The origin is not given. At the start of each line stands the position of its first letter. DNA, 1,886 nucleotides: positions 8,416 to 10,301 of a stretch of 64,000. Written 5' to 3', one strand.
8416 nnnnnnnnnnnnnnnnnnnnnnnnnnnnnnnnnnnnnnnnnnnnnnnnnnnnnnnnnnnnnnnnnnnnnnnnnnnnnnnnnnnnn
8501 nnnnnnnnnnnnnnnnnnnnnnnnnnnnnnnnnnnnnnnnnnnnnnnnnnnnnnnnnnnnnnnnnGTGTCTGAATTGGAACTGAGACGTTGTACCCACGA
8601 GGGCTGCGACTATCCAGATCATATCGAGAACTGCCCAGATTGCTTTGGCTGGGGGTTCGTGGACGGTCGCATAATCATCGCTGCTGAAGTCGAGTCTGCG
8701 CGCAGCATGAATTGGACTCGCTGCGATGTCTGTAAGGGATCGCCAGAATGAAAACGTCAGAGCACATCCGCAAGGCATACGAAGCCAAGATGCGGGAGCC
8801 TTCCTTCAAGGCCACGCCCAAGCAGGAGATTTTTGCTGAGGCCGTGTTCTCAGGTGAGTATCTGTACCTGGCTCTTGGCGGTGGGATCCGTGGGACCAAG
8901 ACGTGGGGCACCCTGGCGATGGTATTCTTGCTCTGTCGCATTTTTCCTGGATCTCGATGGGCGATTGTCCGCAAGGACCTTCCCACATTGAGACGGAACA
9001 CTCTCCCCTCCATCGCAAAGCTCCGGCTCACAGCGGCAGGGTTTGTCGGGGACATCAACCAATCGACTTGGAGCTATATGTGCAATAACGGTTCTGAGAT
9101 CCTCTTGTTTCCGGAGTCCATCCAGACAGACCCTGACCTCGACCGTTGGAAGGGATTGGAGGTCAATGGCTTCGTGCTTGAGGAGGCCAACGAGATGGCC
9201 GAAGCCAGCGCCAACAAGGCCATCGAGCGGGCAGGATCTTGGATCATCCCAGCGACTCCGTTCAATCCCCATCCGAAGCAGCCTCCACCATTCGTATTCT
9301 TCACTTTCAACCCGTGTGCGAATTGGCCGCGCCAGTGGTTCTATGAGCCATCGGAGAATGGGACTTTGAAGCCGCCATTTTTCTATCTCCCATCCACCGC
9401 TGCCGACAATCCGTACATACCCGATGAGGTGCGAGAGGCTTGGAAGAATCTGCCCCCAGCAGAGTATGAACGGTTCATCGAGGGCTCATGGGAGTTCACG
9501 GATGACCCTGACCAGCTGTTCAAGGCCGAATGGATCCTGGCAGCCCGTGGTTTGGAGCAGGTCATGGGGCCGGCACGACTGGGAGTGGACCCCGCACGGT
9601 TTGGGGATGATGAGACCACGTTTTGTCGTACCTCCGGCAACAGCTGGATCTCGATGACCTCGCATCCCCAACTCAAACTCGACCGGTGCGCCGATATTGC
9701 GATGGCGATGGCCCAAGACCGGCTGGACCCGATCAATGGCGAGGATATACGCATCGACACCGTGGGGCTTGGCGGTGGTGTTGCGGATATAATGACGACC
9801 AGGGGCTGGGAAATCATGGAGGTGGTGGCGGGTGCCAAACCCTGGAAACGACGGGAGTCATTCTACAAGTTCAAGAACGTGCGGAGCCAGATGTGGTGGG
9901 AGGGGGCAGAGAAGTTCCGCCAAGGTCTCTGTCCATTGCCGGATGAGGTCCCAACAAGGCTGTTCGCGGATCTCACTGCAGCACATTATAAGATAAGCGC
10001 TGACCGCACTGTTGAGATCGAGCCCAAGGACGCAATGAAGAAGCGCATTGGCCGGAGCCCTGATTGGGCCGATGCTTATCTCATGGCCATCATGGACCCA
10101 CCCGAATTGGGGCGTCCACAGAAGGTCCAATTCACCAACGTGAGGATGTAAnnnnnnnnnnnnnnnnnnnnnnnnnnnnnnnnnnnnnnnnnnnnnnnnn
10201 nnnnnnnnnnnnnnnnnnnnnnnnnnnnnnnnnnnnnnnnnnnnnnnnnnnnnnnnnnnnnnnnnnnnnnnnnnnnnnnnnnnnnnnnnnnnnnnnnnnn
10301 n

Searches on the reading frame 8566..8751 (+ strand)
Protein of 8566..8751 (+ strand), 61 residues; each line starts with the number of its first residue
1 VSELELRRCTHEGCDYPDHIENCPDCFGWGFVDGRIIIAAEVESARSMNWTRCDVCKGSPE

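Call 11: search_protein_families(library=pfam, proteins=[window:8566-8751:+], max_evalue=0.01)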
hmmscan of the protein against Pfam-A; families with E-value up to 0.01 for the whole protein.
window:8566-8751:+ (61 aa): 1 family
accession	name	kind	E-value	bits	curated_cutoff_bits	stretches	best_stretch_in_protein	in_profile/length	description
PF00684.25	DnaJ_CXXCXGXG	-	0.0059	17.3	32.7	0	8-59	3-50/65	DnaJ central domain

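Call 12: search_protein_families(library=phrogs, proteins=[window:8566-8751:+], max_evalue=0.01)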
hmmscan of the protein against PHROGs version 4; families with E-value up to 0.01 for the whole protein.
window:8566-8751:+ (61 aa): 0 families

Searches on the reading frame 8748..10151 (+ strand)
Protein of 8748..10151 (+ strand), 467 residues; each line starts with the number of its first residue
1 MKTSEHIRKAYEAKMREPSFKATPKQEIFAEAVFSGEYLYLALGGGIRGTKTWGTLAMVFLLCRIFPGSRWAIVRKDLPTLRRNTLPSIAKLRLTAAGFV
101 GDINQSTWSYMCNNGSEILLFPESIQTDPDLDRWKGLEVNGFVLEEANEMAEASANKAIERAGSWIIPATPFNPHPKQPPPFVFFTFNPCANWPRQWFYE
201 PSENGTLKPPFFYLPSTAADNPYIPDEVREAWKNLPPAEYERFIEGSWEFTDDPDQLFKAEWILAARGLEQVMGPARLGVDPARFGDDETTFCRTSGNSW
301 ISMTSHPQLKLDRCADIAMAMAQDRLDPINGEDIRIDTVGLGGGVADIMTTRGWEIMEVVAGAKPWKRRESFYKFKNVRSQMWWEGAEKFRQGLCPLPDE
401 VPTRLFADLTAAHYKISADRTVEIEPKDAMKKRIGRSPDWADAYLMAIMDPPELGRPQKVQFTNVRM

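Call 11: search_protein_families(library=pfam, proteins=[window:8748-10151:+], max_evalue=0.01)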
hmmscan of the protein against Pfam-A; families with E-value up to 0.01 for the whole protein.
window:8748-10151:+ (467 aa): 1 family
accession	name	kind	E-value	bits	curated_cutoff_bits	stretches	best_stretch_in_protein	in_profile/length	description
PF04466.19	Terminase_3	-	0.00074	19.6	23.2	1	105-240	69-191/201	Phage terminase large subunit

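Call 12: search_protein_families(library=phrogs, proteins=[window:8748-10151:+], max_evalue=0.01)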
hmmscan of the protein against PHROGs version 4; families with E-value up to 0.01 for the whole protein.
window:8748-10151:+ (467 aa): 2 families
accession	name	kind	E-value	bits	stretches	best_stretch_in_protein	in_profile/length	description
phrog_2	-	head and packaging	2.3e-31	110.3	1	14-451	258-592/807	terminase large subunit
phrog_979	-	head and packaging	9.7e-14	51.9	1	13-268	145-426/642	terminase large subunit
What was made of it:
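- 8748..10151 (+): terL, the large terminase. phrog_2, E=2.3e-31 (call 12).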

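Call 14: find_related_loci(query=window:8748-10151:+, collection=viral_contigs, flank=6000)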
Query window:8748-10151:+ (467 aa) in viral_contigs; peptide patterns used: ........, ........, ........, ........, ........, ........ (x = any residue, [..] = any of these).
12 stretches matched a pattern; 10 encode a relative of the query (tblastn E <= 1e-3); 10 distinct loci.
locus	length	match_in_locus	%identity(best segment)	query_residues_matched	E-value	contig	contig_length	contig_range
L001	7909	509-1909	92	1-467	0e+0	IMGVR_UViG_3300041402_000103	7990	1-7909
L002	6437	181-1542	68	14-467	0e+0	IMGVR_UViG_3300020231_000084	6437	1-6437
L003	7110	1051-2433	67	7-467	0e+0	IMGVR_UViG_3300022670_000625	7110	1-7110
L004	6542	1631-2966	67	14-467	8e-180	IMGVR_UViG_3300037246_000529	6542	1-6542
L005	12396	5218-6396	28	66-459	3e-39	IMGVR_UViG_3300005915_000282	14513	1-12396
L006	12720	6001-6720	29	213-447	6e-17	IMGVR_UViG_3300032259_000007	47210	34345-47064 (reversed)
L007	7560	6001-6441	28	304-451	2e-7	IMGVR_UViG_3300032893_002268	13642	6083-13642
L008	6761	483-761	33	375-455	1e-6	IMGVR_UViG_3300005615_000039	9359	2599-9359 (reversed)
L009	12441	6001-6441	27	304-451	3e-6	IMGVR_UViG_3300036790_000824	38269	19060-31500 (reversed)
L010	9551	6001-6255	32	379-460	5e-4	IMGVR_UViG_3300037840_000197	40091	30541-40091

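Call 68: search_dna_similar(query=window:8748-10151:+, collection=phages, mode=protein, max_rows=15)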
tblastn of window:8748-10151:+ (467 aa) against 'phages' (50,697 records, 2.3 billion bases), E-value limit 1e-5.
Records with a match: 157; places in all: 161; records where one place covers at least 80% of the query: 11.
Best place of each record, by identity: <60% 157.
By first word of the organism name: Vibrio 30; Arthrobacter 25; Streptomyces 20; Caudoviricetes 8; Clostridium 8; Lactococcus 7; Bordetella 5; Pseudomonas 5; Polaribacter 4; Caulobacter 4; and 23 more.
By host as written in the record: - 43; Arthrobacter sp. ATCC 21022 24; Streptomyces griseus ATCC 10137 10; Vibrio crassostreae 6; Lactococcus lactis 6; Streptomyces scabiei RL-34 5; Streptomyces lividans JI 1326 4; Escherichia coli 4; and 39 more.
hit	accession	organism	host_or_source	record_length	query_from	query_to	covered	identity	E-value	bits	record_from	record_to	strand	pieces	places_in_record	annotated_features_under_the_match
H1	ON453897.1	Bacteroides phage Versailles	Bacteroides caecimuris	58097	25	461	94%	24.6%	1e-23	110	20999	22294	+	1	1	terminase large subunit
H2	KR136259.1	Polaribacter phage P12002L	seawater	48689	37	448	88%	24.9%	1e-12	76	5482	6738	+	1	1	terminase large subunit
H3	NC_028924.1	Polaribacter phage P12002L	seawater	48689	37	448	88%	24.9%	1e-12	76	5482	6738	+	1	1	terminase large subunit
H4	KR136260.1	Polaribacter phage P12002S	seawater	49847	37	448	88%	24.9%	1e-12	76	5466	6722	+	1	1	terminase large subunit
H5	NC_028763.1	Polaribacter phage P12002S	seawater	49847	37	448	88%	24.9%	1e-12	76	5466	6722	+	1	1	terminase large subunit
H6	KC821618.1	Cellulophaga phage phi10:1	Cellulophaga baltica #10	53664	62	446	82%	25.1%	1e-19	99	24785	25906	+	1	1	terminase large subunit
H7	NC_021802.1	Cellulophaga phage phi10:1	Cellulophaga baltica #10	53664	62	446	82%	25.1%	1e-19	99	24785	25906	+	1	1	terminase large subunit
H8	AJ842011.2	Flavobacterium phage 11b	Flavobacterium sp.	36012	63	446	82%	24.9%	7e-21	102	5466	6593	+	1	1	terminase large subunit | Terminase_3; Region: Phage terminase large subunit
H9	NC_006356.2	Flavobacterium phage 11b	Flavobacterium sp.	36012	63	446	82%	24.9%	7e-21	102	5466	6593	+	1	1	terminase large subunit | Terminase_3; Region: Phage terminase large subunit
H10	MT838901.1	Bacteriophage sp.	human fecal samples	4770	51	449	85%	23.1%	3e-8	62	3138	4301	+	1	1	record has no annotation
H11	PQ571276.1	Bacteroides phage BS-TP3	Bacteroides salyersiae BG8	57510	51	449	85%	23.1%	3e-8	62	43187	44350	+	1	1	terminase large subunit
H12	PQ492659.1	Limnohabitans phage DC33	Limnohabitans sp. DCL3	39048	202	459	55%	29.5%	3e-18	94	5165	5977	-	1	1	hypothetical protein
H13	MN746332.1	Caulobacter phage SR18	Caulobacter vibrioides CB15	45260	213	454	52%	31.3%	2e-15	86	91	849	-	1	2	repeat_region | terminase large subunit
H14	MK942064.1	Caulobacter phage Jess A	Caulobacter vibrioides CB15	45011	213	454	52%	31.3%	2e-15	85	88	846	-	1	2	terminase large subunit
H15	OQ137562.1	Caulobacter phage RapA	Caulobacter vibrioides CB15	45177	213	454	52%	31.3%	2e-15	85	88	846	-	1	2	RapA_gp001c: terminase large subunit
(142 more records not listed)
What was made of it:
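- Tried and rejected: A tblastn search with terL found the nearest isolates at only 23-31% identity, so there is no cultured relative (call 68).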

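Call 106: find_related_loci(query=A6, collection=genome_contigs, flank=6000)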
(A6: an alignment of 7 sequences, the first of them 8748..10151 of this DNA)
Query A6 (467 aa) in genome_contigs; peptide patterns used: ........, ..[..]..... (x = any residue, [..] = any of these).
28 stretches matched a pattern; 2 encode a relative of the query (tblastn E <= 1e-3); 2 distinct loci.
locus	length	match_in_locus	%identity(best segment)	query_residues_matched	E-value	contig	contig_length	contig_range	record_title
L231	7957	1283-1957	52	19-249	3e-76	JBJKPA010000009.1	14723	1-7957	MAG: Gemmatimonadaceae bacterium isolate Bin_109 S1Ck127_970927_flag_0_multi_10.1003_len_14723, whole genome shotgun seq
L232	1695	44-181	48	18-63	4e-10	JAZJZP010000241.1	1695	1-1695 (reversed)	MAG: Pseudomonadota bacterium isolate ADI_H2L1_1_122_18_3-bin026 ADIH2L11_B026_0_000000000241, whole genome shotgun sequ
